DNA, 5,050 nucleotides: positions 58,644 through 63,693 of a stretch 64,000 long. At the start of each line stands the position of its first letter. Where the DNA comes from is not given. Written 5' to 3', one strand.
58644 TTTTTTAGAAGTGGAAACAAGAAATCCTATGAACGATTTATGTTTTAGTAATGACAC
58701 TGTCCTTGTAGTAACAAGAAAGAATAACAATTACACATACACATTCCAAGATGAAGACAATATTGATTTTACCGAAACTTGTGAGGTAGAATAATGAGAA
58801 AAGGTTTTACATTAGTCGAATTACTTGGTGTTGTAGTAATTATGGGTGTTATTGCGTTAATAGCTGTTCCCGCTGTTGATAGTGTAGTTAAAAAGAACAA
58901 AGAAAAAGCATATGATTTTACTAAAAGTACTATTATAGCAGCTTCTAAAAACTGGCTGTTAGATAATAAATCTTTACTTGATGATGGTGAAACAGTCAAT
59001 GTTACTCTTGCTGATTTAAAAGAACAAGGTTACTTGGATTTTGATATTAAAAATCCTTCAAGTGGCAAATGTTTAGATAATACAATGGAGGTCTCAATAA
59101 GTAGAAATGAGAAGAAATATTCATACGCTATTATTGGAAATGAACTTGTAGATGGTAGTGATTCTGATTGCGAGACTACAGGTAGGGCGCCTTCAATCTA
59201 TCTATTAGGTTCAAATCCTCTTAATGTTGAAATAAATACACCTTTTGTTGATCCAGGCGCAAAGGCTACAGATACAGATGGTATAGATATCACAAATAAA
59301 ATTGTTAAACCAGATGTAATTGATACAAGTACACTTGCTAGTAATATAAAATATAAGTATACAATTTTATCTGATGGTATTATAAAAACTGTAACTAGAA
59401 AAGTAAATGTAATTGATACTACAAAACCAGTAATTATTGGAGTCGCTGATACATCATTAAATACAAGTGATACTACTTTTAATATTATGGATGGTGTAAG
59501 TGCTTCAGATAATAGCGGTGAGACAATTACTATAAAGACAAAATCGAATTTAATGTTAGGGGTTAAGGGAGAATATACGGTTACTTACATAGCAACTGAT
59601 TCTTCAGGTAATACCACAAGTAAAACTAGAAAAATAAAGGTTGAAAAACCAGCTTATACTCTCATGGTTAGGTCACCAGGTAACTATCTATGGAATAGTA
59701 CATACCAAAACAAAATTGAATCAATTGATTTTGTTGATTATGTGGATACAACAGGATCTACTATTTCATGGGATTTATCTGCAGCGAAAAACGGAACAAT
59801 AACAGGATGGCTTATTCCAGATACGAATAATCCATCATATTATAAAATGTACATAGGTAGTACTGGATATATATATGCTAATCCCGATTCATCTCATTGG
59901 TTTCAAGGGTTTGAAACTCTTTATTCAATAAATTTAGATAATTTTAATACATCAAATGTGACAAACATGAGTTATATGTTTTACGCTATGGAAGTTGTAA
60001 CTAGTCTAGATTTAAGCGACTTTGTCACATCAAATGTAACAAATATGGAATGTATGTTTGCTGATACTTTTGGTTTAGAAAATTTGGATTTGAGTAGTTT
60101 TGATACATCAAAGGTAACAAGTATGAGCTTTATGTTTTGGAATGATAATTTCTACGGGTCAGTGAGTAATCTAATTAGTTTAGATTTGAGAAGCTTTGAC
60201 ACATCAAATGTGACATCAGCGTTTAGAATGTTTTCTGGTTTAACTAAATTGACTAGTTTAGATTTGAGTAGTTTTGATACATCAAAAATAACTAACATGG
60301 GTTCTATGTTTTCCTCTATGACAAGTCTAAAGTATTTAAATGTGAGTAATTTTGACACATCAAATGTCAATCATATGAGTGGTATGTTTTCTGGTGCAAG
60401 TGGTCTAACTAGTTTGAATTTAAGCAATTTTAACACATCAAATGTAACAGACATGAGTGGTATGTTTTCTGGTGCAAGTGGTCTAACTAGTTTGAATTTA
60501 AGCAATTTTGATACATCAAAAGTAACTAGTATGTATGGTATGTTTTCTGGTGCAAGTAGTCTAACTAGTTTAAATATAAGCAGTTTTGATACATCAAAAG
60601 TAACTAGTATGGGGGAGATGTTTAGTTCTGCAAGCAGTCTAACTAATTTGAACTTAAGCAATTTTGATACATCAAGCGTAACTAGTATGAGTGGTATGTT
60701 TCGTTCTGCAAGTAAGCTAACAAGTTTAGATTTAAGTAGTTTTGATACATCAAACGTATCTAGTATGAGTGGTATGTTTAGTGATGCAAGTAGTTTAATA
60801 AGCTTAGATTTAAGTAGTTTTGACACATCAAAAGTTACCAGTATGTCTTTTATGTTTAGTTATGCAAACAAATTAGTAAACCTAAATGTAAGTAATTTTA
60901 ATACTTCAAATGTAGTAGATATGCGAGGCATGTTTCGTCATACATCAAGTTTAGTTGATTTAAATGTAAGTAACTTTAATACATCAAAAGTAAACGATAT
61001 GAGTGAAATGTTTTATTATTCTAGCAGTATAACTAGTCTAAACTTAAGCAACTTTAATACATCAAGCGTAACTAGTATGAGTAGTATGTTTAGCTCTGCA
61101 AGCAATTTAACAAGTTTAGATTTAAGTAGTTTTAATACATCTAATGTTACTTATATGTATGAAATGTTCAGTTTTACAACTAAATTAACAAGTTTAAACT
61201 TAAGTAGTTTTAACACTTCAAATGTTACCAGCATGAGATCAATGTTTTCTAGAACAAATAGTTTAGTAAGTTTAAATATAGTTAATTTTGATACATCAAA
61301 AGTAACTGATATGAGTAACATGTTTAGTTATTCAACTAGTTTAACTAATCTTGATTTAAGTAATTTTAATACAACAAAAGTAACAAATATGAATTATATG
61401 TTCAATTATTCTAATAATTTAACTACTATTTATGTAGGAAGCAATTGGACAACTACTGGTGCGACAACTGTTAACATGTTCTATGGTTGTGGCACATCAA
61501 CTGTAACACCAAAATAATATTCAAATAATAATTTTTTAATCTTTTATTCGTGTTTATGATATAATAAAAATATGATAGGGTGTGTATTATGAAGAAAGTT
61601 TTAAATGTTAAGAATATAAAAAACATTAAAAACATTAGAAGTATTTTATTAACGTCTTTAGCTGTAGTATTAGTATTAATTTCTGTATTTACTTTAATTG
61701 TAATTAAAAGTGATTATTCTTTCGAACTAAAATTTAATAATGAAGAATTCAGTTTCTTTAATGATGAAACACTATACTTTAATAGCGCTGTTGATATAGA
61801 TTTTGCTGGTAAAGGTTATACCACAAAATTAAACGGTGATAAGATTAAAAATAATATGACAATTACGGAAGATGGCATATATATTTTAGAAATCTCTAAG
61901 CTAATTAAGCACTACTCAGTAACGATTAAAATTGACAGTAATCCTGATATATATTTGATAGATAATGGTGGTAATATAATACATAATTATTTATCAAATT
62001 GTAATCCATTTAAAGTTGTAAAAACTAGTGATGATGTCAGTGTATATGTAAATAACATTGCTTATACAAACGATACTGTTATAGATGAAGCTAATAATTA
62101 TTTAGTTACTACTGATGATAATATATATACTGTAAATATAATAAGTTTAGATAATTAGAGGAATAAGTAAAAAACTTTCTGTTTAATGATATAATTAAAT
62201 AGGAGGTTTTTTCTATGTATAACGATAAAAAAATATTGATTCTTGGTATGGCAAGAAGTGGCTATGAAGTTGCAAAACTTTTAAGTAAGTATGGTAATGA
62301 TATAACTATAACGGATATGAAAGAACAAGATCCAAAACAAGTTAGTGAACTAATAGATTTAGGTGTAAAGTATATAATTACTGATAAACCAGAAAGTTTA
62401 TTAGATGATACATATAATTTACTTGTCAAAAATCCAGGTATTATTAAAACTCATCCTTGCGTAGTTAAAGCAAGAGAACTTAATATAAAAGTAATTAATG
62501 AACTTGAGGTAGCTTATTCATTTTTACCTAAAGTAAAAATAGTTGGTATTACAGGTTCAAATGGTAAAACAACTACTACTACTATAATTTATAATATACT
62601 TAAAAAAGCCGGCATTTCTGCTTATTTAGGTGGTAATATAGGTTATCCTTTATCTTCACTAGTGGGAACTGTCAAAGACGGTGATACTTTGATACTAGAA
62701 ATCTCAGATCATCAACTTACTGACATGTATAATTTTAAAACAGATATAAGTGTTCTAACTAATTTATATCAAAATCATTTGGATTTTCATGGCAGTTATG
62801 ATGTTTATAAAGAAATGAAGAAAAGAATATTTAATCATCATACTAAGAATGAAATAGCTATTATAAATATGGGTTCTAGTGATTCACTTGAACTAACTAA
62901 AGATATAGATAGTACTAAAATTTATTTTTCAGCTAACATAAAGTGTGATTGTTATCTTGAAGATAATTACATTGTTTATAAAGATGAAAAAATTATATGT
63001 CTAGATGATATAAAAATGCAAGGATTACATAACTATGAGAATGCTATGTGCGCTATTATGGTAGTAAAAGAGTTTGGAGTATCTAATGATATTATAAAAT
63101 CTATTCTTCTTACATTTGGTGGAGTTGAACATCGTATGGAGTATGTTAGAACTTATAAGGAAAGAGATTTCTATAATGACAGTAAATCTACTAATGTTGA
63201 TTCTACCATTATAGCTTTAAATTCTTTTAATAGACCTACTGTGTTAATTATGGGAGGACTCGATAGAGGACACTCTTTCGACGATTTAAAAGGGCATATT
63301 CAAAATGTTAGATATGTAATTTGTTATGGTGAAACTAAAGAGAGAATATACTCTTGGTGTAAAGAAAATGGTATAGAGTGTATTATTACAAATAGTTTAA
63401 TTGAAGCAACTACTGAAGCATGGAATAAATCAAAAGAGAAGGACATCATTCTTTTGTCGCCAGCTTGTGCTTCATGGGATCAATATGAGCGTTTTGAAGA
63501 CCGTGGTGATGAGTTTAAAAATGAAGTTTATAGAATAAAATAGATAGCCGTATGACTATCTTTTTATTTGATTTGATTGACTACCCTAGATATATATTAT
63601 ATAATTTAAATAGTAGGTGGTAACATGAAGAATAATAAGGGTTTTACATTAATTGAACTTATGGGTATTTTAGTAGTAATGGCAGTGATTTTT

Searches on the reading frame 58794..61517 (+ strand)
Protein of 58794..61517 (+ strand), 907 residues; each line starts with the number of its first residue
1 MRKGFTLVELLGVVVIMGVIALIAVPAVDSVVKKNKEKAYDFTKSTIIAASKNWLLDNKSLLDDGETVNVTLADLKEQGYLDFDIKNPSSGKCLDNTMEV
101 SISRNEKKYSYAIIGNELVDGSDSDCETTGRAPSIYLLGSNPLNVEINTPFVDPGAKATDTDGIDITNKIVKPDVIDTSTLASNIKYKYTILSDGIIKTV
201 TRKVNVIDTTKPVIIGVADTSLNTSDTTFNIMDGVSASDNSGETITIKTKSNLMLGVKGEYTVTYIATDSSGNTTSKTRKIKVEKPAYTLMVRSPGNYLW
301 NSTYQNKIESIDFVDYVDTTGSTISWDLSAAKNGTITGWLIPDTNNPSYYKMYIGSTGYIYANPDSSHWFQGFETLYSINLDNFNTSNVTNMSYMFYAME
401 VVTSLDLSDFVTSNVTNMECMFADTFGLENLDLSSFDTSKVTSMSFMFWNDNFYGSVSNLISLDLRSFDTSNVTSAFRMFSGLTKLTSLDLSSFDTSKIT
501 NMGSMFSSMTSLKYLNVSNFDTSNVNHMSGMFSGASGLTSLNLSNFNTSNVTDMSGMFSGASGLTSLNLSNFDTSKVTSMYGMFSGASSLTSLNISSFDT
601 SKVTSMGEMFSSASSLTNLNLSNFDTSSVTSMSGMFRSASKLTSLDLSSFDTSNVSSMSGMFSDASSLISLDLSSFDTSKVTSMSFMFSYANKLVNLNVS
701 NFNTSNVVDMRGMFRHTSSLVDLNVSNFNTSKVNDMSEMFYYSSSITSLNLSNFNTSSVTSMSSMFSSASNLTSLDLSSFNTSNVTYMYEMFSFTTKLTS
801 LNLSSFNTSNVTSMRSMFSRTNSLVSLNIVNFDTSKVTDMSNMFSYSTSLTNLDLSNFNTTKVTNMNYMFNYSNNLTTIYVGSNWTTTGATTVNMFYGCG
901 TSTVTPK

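Call 88: search_protein_families(library=pfam, proteins=[window:58794-61517:+], max_evalue=0.0001)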
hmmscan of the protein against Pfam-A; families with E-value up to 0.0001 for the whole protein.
window:58794-61517:+ (907 aa): 5 families
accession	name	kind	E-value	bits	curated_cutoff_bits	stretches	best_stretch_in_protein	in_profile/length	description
PF03382.20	DUF285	-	8.7e-143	468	25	8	593-693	15-112/120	Mycoplasma protein of unknown function, DUF285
PF16403.11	Bact_surface_Ig-like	-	9e-18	64.5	27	2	135-206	1-71/71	Bacterial surface protein, Ig-like domain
PF24048.1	LRR_NXF1-5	-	1.3e-14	54.4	30.5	0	717-762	53-98/142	NXF1/2/3/5 leucine-rich repeat domain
PF13855.12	LRR_8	-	3.3e-07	30.4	27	0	530-571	19-58/61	Leucine rich repeat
PF07963.17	N_methyl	-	6.1e-05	22.9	21.2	1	2-24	4-26/27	Prokaryotic N-terminal methylation motif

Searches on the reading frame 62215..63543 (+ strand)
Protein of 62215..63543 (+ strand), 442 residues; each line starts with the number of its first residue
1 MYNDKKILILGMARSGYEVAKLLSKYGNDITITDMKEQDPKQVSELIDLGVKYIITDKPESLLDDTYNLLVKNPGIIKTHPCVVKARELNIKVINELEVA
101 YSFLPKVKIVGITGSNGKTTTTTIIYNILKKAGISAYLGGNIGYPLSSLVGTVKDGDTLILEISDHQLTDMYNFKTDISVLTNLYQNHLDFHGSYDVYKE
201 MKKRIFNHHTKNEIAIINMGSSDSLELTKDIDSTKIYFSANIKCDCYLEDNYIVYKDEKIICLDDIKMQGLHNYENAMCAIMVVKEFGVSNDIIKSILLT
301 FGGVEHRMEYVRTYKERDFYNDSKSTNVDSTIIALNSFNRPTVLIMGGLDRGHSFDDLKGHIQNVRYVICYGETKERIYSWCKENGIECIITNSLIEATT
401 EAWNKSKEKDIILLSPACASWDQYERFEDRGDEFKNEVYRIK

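Call 88: search_protein_families(library=pfam, proteins=[window:62215-63543:+], max_evalue=0.0001)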
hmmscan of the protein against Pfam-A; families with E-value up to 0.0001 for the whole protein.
window:62215-63543:+ (442 aa): 3 families
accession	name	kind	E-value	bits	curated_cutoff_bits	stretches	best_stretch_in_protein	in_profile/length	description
PF08245.18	Mur_ligase_M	-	2.6e-31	109.6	24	1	112-283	1-199/200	Mur ligase middle domain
PF02875.26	Mur_ligase_C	-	2.4e-10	41.8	28.4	1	306-418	1-127/127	Mur ligase, glutamate ligase domain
PF21799.2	MurD-like_N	-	3.1e-07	31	27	1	5-94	1-87/88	Mur ligase MurD-like, N-terminal domain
